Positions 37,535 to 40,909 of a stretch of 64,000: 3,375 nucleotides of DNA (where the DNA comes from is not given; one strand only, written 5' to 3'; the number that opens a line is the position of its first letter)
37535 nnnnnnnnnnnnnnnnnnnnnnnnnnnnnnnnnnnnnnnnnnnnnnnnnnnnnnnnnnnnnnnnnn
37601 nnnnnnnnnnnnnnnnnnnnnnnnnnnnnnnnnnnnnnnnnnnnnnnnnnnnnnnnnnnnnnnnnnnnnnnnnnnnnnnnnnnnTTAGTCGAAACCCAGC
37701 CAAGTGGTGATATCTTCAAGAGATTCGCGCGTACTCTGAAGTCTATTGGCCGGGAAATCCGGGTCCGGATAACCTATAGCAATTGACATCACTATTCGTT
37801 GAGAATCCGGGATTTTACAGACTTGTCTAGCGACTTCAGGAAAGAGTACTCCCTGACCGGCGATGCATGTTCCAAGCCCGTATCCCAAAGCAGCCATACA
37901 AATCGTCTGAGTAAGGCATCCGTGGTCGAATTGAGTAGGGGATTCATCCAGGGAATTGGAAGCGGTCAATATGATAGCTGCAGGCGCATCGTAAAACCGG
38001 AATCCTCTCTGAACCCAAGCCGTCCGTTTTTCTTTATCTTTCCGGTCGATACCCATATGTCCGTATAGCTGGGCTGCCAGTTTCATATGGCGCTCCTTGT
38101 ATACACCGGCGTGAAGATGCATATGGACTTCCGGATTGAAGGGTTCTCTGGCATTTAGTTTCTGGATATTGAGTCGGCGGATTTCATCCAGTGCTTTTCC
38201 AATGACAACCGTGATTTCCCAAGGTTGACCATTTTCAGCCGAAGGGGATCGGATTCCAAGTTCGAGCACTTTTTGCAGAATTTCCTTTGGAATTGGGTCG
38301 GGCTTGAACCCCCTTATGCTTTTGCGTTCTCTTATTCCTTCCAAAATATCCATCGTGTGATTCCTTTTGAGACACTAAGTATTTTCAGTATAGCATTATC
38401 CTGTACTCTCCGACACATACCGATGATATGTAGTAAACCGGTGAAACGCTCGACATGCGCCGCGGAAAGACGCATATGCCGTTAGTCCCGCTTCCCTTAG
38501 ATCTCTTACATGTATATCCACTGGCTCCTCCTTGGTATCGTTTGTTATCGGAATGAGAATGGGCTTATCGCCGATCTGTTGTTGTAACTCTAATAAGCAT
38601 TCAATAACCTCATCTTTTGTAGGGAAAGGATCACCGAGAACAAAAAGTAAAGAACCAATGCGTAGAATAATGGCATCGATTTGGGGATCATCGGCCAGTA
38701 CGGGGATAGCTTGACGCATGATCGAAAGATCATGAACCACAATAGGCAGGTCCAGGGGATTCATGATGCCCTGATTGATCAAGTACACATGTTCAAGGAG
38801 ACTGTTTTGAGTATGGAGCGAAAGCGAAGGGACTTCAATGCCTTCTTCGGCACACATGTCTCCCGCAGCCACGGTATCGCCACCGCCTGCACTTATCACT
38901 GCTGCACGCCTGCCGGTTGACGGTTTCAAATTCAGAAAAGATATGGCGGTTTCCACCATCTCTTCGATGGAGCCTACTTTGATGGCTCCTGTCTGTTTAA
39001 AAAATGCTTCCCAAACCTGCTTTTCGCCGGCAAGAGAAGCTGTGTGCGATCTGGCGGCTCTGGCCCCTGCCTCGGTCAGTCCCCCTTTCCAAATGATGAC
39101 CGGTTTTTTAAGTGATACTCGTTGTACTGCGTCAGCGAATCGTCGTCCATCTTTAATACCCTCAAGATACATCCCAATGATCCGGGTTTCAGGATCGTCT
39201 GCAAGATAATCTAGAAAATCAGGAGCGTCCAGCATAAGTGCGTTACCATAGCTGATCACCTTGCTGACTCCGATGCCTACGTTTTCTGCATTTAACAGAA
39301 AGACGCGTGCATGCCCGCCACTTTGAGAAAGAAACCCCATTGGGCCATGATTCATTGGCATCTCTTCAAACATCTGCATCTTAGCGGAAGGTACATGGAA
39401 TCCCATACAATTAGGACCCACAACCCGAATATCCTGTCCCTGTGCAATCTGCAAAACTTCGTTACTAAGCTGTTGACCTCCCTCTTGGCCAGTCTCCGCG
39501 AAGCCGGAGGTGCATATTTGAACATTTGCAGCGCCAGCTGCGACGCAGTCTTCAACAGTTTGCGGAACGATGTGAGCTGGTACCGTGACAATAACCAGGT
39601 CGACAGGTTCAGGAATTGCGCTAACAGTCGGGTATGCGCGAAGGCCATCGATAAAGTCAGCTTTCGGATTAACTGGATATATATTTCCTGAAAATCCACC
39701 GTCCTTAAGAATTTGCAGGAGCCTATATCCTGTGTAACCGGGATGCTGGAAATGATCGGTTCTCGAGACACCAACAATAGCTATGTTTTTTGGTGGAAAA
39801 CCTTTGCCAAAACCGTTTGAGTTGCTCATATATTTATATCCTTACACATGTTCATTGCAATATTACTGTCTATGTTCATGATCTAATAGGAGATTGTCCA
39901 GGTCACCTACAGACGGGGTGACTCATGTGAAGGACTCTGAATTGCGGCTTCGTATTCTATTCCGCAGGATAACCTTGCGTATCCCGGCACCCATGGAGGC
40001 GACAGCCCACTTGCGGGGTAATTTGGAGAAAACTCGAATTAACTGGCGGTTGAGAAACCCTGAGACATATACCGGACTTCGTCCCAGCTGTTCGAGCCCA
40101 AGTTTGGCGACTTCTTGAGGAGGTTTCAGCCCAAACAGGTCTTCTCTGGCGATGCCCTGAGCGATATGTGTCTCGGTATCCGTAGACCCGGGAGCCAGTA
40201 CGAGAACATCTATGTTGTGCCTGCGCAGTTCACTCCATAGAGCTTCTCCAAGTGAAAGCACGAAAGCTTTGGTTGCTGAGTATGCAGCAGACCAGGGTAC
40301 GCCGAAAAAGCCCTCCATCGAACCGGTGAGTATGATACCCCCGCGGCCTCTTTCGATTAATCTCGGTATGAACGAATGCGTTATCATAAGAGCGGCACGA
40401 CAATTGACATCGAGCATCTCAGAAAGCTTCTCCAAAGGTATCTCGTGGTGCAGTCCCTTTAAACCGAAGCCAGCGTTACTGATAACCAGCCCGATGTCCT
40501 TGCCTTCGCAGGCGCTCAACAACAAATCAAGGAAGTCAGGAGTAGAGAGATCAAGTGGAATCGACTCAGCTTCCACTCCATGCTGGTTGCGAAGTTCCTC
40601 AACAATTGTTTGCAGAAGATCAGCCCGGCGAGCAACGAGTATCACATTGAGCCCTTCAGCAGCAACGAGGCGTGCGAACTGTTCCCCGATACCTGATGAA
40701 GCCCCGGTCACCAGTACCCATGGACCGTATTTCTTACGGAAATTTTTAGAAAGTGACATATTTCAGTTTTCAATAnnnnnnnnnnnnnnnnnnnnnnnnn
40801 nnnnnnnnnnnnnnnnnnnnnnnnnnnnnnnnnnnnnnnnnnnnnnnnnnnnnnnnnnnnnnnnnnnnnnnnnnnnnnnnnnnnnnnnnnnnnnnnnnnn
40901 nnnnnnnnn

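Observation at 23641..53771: ~30-kb anaerobic catabolic island combining pterin enzymes with a CoA-dependent beta-oxidation-like toolkit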

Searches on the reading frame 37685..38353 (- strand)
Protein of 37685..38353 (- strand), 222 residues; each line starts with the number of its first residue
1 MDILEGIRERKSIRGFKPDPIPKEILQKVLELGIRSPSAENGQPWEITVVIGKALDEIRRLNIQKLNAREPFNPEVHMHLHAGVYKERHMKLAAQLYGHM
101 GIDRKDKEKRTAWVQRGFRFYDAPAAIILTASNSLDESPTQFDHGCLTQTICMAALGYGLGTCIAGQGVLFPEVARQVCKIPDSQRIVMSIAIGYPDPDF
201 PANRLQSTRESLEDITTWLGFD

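Call 28: search_protein_families(library=ncbifam, proteins=[window:37685-38353:-], max_evalue=0.00001)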
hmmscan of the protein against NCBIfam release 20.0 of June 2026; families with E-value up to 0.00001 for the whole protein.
window:37685-38353:- (222 aa): 4 families
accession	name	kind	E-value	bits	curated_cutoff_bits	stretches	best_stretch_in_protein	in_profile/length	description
TIGR02476.1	BluB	equivalog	4.2e-12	45.9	150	1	3-57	9-63/205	5,6-dimethylbenzimidazole synthase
TIGR03553.1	F420_FbiB_CTERM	equivalog_domain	4.6e-08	33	249.55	0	145-200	124-179/194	F420 biosynthesis protein FbiB, C-terminal domain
NF009810.0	PRK13294.1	equivalog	4.9e-06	25.7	304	0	6-199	257-433/449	coenzyme F420-0:L-glutamate ligase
NF008088.0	PRK10828.1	equivalog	8.2e-06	25.5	183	0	1-61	1-61/183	NAD(P)H nitroreductase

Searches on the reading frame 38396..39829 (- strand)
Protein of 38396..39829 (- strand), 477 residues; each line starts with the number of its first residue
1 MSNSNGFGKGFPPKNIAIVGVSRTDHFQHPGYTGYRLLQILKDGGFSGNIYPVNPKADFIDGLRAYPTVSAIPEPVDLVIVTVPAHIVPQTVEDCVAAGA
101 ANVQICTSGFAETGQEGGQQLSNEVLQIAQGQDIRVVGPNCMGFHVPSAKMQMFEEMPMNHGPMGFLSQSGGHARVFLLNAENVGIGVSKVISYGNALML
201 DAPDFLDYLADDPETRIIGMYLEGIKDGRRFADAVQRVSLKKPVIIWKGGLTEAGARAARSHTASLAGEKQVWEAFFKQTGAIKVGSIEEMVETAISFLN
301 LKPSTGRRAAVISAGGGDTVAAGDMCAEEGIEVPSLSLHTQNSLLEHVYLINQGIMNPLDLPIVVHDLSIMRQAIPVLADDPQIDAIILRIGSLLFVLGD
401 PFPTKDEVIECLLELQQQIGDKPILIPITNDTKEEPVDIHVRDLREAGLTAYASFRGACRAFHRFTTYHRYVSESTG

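Call 28: search_protein_families(library=ncbifam, proteins=[window:38396-39829:-], max_evalue=0.00001)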
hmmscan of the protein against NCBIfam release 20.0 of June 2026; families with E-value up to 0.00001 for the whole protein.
window:38396-39829:- (477 aa): 6 families
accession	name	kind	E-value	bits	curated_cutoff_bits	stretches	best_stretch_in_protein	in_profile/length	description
TIGR02717.1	AcCoA-syn-alpha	equivalog_domain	1.2e-111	373.6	567.15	1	11-468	5-446/447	acetate--CoA ligase alpha subunit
NF045494.1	AcCoALig_Archglob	equivalog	3.3e-86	290.1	1200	1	11-470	222-664/665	acetate--CoA ligase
NF045492.1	HydPropCoALig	equivalog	4e-76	256.8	1300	1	9-427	250-658/700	3-hydroxypropionate--CoA ligase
NF045493.1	HydDutCoALig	equivalog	2e-63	215.1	1300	1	11-337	7-331/698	4-hydroxybutyrate--CoA ligase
NF004230.0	PRK05678.1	equivalog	3.6e-11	42.8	336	1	76-259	66-245/291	succinate--CoA ligase subunit alpha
TIGR01019.1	sucCoAalpha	subfamily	1.1e-09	38.1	353.2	1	79-259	67-243/286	succinate--CoA ligase subunit alpha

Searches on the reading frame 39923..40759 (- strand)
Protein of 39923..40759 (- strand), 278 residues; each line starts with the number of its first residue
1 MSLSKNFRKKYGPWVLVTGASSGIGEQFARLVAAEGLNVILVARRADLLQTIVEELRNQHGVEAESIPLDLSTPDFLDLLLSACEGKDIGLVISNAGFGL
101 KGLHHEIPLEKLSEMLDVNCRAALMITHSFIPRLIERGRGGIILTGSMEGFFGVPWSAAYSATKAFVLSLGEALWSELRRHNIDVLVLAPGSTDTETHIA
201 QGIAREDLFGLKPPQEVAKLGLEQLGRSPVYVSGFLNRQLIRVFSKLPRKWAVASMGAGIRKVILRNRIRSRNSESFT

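Call 28: search_protein_families(library=ncbifam, proteins=[window:39923-40759:-], max_evalue=0.00001)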
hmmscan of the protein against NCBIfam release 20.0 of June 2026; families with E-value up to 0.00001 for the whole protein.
window:39923-40759:- (278 aa): 201 families (the best 25 are shown)
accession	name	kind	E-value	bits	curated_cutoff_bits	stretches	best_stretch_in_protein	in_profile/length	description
NF040690.1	mycolate_SDR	equivalog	3.6e-43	147.9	380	1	15-197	11-193/265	mycolate reductase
NF050024.1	7betaHSDH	equivalog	8.1e-35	120.5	300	1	8-241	2-239/260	7beta-hydroxysteroid dehydrogenase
NF005806.0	PRK07666.1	equivalog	8.1e-34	116.9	286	1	15-210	10-206/239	3-ketoacyl-ACP reductase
NF004825.0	PRK06181.1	equivalog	2.8e-32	112.1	215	1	14-199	8-194/268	SDR family oxidoreductase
NF005881.0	PRK07832.1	equivalog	3.6e-32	111.7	296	1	12-196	9-196/287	SDR family oxidoreductase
NF005672.0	PRK07454.1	equivalog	3.9e-32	111.4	234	1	13-197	7-192/241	SDR family oxidoreductase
NF005681.0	PRK07478.1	subfamily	9.3e-31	107.1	267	1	15-198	9-195/254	SDR family oxidoreductase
NF006776.0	PRK09291.1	equivalog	5.8e-29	101.5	265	1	15-195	5-180/257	SDR family oxidoreductase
NF006565.0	PRK09072.1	equivalog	6.6e-29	101.2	238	1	15-198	8-189/265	SDR family oxidoreductase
NF005559.1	PRK07231.1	subfamily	1.1e-28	100.4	215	1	14-197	6-190/249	glucose 1-dehydrogenase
NF006123.0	PRK08267.1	equivalog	2e-28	99.4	261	1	15-225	5-220/261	SDR family oxidoreductase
NF005437.0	PRK07024.1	equivalog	3.4e-28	98.8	266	1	14-195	6-188/259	SDR family oxidoreductase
NF004824.0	PRK06180.1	subfamily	3.4e-28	98.6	298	1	14-196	6-186/279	oxidoreductase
NF004843.0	PRK06194.1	equivalog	2.4e-27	96.1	308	1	15-197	9-195/295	hypothetical protein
NF005878.0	PRK07825.1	subfamily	2.9e-27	95.7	287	1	12-220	9-212/278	short chain dehydrogenase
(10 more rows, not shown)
